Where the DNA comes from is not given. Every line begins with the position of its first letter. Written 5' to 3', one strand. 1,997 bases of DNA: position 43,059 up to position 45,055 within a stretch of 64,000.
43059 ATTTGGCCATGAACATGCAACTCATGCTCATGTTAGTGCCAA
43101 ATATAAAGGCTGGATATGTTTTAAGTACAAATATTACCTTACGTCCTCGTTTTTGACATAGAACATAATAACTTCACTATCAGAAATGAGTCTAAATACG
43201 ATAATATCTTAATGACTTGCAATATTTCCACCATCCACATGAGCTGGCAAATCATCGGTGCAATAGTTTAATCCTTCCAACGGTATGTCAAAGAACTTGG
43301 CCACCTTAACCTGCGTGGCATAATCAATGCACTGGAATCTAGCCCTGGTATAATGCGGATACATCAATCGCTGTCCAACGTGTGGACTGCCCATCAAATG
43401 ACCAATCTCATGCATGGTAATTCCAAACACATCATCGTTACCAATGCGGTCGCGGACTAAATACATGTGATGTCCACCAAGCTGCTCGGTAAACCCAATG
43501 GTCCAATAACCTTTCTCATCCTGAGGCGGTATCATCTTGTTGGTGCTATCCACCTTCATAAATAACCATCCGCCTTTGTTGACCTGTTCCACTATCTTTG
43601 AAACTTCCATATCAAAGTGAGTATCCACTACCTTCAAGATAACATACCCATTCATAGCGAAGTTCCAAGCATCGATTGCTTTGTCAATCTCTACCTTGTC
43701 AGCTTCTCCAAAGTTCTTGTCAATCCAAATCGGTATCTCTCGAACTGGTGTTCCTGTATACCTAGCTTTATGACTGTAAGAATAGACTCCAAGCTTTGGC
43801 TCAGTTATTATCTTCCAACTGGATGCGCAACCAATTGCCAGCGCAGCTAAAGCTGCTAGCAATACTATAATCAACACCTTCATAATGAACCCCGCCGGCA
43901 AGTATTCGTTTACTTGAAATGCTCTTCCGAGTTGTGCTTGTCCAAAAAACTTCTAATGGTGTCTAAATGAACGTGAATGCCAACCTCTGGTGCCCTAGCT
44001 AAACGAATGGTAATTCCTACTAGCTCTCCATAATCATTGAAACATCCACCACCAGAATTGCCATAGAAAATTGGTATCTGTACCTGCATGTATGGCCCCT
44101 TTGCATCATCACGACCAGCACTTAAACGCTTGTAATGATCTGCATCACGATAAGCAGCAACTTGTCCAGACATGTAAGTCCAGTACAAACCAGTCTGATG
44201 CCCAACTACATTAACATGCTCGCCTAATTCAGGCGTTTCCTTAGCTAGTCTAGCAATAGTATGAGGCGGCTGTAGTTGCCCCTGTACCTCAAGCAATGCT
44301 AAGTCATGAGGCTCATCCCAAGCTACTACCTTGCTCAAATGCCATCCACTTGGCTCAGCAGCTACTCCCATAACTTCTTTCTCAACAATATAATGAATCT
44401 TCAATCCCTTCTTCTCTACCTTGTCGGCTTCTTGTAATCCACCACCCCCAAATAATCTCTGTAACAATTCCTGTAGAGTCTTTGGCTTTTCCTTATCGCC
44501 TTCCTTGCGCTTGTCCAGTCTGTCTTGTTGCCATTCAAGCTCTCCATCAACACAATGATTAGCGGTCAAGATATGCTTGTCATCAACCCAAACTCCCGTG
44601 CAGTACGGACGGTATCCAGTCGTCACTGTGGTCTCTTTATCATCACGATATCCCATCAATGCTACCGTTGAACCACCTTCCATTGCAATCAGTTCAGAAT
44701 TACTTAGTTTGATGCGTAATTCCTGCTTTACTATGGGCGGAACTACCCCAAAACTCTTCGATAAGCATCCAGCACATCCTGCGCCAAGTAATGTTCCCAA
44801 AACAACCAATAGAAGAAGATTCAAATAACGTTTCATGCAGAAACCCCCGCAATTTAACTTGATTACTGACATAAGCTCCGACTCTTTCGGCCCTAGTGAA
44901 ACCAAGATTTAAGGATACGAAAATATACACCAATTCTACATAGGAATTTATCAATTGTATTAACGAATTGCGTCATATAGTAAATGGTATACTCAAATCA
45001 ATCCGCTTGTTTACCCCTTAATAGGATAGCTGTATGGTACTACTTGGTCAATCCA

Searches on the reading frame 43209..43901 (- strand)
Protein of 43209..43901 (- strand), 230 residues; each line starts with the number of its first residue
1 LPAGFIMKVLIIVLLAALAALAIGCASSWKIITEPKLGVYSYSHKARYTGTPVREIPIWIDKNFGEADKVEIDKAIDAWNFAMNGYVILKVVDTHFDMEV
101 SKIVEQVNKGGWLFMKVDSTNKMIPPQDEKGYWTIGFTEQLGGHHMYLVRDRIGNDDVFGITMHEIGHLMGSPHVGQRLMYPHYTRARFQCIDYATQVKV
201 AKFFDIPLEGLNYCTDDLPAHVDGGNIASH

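Call 12: search_protein_families(library=pfam, proteins=[window:43209-43901:-], max_evalue=0.01)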
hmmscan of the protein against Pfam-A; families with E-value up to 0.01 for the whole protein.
window:43209-43901:- (230 aa): 2 families
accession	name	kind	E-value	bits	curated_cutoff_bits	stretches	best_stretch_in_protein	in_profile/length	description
PF00413.30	Peptidase_M10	-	0.00036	20.9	24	1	139-186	102-138/159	Matrixin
PF12044.14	Metallopep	-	0.00074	18.6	27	1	160-186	316-342/427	Putative peptidase family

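Call 13: search_protein_families(library=phrogs, proteins=[window:43209-43901:-], max_evalue=0.001)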
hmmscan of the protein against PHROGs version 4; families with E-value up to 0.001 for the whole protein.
window:43209-43901:- (230 aa): 0 families

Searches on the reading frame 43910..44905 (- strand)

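Call 12: search_protein_families(library=pfam, proteins=[window:43910-44905:-], max_evalue=0.01)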
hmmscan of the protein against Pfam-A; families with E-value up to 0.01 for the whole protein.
window:43910-44905:- (331 aa): 2 families
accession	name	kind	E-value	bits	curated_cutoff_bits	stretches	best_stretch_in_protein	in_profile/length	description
PF13365.12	Trypsin_2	-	1.6e-20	74.7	27.6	1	102-298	1-144/144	Trypsin-like peptidase domain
PF00089.32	Trypsin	-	3.1e-11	43.9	20.6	2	97-132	23-56/220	Trypsin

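Call 13: search_protein_families(library=phrogs, proteins=[window:43910-44905:-], max_evalue=0.001)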
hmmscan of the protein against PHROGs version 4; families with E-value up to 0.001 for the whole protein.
window:43910-44905:- (331 aa): 2 families
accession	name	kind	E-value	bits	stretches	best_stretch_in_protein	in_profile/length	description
phrog_11383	-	unknown function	4e-10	40.7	1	105-300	190-325/462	-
phrog_9683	-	other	4.7e-10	40.3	1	191-306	91-194/233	protease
